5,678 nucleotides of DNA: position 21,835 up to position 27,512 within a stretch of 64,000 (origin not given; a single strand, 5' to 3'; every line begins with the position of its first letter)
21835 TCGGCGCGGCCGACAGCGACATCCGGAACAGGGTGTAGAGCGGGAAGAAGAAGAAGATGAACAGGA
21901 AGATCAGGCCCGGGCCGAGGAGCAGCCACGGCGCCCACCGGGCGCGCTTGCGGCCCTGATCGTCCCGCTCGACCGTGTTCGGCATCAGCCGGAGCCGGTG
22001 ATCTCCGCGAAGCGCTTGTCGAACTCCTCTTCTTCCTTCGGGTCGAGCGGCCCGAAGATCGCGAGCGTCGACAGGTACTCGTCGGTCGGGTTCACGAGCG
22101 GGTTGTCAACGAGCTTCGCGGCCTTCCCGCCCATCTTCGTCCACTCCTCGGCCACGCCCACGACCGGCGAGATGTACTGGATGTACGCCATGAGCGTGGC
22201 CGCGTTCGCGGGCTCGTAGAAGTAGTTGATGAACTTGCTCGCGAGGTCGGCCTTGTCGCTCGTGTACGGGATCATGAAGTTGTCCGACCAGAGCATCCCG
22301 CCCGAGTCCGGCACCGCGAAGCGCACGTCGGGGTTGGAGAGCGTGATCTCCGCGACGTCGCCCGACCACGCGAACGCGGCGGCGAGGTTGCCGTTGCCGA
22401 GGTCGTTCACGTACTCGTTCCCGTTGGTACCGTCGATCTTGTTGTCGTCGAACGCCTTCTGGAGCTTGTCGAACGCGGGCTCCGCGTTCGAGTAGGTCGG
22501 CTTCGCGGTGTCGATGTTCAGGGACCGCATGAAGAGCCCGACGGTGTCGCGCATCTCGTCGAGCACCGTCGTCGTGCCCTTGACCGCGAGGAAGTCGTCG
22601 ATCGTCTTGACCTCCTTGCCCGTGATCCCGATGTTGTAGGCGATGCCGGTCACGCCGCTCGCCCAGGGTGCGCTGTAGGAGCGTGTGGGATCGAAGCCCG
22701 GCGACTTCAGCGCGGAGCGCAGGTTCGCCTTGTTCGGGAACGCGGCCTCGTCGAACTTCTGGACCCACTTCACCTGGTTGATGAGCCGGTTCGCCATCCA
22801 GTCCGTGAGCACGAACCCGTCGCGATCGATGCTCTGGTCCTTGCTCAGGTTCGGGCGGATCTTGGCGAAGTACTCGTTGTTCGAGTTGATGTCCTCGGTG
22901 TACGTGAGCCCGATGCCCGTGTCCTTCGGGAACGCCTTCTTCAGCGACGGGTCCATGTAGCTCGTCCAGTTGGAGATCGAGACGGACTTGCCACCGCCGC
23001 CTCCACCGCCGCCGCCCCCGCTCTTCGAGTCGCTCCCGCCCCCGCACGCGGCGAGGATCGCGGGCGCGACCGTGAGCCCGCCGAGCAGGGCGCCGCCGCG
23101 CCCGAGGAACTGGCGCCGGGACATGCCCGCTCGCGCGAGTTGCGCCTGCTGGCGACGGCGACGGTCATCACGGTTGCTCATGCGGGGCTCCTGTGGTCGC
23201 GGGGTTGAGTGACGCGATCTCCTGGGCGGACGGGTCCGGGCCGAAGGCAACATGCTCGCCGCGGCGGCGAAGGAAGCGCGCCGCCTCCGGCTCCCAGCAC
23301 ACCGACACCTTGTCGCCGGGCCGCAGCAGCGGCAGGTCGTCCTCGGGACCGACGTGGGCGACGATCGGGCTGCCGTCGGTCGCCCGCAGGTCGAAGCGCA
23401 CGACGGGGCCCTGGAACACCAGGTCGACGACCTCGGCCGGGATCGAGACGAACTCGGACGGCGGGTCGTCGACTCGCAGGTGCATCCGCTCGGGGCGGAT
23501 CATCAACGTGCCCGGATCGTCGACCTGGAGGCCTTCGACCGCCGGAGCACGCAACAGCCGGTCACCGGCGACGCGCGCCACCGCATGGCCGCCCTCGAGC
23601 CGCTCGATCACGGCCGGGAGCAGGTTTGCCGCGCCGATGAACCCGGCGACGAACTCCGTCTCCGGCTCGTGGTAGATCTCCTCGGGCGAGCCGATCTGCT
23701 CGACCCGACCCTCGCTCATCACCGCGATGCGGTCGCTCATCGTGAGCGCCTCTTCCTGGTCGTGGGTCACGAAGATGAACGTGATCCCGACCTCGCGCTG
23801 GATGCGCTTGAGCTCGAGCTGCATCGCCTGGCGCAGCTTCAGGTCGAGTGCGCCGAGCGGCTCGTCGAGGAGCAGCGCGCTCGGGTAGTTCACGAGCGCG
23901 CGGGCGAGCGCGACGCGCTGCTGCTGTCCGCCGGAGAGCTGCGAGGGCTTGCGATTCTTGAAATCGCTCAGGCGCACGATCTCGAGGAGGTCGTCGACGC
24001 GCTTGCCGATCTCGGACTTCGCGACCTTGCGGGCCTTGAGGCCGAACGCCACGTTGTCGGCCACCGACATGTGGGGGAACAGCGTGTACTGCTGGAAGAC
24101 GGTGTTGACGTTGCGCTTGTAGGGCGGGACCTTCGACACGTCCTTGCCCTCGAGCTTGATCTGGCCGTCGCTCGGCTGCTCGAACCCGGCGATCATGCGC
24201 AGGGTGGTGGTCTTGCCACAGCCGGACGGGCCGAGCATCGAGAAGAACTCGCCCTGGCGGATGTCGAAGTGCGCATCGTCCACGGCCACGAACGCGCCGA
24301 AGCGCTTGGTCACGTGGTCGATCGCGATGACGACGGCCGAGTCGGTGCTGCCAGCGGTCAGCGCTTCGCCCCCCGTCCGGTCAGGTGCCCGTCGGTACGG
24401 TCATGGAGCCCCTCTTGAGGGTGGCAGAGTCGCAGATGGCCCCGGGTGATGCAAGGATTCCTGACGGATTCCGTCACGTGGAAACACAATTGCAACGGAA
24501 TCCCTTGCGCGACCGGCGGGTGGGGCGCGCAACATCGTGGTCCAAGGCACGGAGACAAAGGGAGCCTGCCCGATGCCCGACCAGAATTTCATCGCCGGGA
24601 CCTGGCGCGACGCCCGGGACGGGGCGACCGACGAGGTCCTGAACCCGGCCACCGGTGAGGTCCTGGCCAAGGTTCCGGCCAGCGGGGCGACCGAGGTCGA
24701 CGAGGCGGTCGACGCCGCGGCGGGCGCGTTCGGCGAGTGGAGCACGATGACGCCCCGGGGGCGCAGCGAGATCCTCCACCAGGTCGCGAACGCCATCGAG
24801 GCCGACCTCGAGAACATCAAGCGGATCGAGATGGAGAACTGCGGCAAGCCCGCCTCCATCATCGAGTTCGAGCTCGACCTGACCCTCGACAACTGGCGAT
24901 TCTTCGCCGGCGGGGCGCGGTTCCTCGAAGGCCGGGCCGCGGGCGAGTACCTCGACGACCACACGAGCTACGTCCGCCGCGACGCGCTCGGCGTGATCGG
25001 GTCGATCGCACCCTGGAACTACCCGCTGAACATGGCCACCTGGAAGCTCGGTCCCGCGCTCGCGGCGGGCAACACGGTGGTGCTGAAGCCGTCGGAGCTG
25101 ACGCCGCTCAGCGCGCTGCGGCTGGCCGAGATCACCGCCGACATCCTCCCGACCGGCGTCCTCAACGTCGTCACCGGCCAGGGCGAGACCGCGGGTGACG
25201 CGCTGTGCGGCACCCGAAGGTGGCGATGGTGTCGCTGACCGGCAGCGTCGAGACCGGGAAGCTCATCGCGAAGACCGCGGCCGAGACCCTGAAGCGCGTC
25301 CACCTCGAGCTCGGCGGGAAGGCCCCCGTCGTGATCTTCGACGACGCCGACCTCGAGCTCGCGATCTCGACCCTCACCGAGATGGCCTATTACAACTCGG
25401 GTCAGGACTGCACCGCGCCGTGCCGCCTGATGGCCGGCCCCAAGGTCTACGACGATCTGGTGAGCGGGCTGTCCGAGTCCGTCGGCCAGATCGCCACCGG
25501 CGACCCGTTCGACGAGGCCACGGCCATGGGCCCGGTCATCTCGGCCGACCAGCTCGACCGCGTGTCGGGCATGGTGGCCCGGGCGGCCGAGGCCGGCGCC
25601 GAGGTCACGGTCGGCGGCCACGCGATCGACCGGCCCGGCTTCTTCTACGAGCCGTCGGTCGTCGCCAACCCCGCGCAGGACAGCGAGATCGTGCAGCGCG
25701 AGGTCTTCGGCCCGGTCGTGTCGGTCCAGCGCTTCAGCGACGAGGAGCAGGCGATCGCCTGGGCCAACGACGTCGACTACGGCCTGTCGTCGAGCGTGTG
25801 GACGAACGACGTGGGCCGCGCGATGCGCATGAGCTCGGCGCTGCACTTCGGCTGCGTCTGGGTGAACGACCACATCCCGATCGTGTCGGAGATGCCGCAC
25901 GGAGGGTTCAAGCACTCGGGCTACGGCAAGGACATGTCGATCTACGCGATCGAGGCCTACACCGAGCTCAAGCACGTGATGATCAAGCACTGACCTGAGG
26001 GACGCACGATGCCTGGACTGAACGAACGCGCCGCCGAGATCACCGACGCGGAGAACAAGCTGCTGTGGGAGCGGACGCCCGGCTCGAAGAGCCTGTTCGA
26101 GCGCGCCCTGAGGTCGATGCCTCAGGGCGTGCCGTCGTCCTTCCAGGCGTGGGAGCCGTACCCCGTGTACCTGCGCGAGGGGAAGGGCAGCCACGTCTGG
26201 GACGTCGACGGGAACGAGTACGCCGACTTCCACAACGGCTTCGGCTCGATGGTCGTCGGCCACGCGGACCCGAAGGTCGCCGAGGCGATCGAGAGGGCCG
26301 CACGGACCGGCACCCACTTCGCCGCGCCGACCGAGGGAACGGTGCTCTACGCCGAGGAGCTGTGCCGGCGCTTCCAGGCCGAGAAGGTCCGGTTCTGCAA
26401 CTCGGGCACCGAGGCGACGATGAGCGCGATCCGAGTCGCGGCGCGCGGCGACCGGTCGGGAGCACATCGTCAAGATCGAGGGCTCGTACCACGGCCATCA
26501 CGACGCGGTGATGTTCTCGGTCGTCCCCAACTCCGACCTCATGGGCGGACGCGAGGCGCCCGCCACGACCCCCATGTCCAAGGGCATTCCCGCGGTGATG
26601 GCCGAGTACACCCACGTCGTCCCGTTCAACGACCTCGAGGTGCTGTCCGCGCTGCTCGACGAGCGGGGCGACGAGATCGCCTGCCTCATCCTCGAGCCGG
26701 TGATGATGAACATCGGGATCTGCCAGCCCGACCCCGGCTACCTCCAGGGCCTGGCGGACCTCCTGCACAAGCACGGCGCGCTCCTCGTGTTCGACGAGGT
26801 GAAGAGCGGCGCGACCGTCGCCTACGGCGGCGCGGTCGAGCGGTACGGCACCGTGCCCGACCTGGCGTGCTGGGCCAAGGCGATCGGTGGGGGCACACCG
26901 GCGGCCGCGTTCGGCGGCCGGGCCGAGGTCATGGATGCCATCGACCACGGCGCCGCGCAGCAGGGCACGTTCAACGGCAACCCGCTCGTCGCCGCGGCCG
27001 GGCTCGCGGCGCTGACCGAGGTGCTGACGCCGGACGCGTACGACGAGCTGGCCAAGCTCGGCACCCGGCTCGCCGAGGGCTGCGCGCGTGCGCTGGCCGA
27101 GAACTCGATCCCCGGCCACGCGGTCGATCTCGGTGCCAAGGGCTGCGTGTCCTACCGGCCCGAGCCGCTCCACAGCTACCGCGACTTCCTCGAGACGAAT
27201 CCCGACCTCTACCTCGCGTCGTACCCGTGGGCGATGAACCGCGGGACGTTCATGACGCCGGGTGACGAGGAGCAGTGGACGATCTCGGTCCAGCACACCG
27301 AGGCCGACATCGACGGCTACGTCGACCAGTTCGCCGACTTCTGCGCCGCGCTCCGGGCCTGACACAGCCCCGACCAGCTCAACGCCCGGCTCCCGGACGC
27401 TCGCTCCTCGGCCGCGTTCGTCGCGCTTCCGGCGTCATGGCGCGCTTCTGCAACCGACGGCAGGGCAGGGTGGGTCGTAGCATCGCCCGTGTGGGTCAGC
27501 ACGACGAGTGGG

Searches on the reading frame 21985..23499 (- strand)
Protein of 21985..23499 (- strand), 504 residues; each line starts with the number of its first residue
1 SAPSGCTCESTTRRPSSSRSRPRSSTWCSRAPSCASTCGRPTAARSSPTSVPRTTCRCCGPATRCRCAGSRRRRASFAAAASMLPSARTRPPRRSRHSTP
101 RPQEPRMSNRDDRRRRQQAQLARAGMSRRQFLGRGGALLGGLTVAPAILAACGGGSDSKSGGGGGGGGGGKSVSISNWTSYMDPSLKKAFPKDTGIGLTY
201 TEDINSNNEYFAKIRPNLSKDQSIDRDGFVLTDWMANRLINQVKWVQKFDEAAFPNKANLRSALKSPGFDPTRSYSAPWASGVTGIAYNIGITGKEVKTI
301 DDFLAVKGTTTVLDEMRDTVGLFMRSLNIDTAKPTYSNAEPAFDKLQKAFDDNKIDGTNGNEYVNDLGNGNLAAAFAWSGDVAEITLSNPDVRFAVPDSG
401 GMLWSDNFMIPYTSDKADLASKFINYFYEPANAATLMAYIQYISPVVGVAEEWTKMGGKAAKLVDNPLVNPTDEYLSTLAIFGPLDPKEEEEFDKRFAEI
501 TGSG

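Call 56: search_protein_families(library=pfam, proteins=[window:21985-23499:-], max_evalue=0.00001)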
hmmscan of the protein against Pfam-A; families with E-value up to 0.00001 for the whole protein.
window:21985-23499:- (504 aa): 3 families
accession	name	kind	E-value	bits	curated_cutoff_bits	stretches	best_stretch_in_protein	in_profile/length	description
PF13416.11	SBP_bac_8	-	4.7e-20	73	27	1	187-451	3-267/279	Bacterial extracellular solute-binding protein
PF01547.30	SBP_bac_1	-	5.7e-15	56.5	26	1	180-433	6-306/307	Bacterial extracellular solute-binding protein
PF13343.11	SBP_bac_6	-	5.9e-07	29.6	24.6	1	265-447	47-220/245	Bacterial extracellular solute-binding protein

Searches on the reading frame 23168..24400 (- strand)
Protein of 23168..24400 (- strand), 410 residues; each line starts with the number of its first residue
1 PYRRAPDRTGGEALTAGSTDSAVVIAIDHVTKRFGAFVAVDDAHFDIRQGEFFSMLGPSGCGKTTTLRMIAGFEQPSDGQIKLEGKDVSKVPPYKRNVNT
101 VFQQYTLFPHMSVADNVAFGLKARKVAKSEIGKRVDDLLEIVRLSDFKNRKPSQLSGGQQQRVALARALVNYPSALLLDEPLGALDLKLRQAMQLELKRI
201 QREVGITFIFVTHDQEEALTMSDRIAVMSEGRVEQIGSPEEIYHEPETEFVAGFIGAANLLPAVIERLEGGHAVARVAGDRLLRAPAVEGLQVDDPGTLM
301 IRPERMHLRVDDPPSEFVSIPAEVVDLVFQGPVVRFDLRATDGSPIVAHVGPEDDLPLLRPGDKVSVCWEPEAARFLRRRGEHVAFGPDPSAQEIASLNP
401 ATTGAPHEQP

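Call 56: search_protein_families(library=pfam, proteins=[window:23168-24400:-], max_evalue=0.00001)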
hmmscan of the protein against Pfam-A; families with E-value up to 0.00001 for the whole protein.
window:23168-24400:- (410 aa): 2 families
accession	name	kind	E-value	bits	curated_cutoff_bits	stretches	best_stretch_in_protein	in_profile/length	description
PF00005.33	ABC_tran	-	9.2e-38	130.4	25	1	41-182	2-136/137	ABC transporter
PF08402.16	TOBE_2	-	1.3e-13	51.3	21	1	299-377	1-76/76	TOBE domain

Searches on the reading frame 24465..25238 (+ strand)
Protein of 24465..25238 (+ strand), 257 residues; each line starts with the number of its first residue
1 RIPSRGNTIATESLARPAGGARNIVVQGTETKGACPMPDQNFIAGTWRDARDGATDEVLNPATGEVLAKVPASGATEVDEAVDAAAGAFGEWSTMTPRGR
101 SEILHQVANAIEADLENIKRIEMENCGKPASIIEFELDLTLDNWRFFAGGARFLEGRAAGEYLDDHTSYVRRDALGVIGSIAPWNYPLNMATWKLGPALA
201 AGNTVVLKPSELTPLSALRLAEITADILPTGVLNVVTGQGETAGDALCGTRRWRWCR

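Call 56: search_protein_families(library=pfam, proteins=[window:24465-25238:+], max_evalue=0.00001)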
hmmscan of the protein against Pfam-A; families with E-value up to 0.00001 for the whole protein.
window:24465-25238:+ (257 aa): 1 family
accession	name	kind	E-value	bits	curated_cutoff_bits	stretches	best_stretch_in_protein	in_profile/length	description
PF00171.27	Aldedh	-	1.5e-64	218.7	23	1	47-251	1-204/461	Aldehyde dehydrogenase family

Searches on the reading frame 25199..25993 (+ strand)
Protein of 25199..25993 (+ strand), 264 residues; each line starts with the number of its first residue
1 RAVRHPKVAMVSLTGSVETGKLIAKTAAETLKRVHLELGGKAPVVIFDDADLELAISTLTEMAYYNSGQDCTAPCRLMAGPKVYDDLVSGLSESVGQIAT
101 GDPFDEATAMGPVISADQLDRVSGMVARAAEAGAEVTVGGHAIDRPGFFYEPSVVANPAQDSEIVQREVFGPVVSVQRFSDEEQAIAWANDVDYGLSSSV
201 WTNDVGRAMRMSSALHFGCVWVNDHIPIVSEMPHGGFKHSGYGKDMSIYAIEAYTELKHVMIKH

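Call 56: search_protein_families(library=pfam, proteins=[window:25199-25993:+], max_evalue=0.00001)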
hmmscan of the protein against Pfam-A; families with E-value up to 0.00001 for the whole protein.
window:25199-25993:+ (264 aa): 1 family
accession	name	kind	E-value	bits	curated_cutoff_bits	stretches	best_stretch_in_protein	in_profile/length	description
PF00171.27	Aldedh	-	3.8e-96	322.9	23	1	3-260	201-461/461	Aldehyde dehydrogenase family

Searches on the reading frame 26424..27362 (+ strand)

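Call 56: search_protein_families(library=pfam, proteins=[window:26424-27362:+], max_evalue=0.00001)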
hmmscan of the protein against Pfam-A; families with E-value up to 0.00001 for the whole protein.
window:26424-27362:+ (312 aa): 1 family
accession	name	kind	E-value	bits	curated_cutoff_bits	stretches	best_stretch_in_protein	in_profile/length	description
PF00202.27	Aminotran_3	-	6.7e-40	137.5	30.5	1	5-226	110-332/403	Aminotransferase class-III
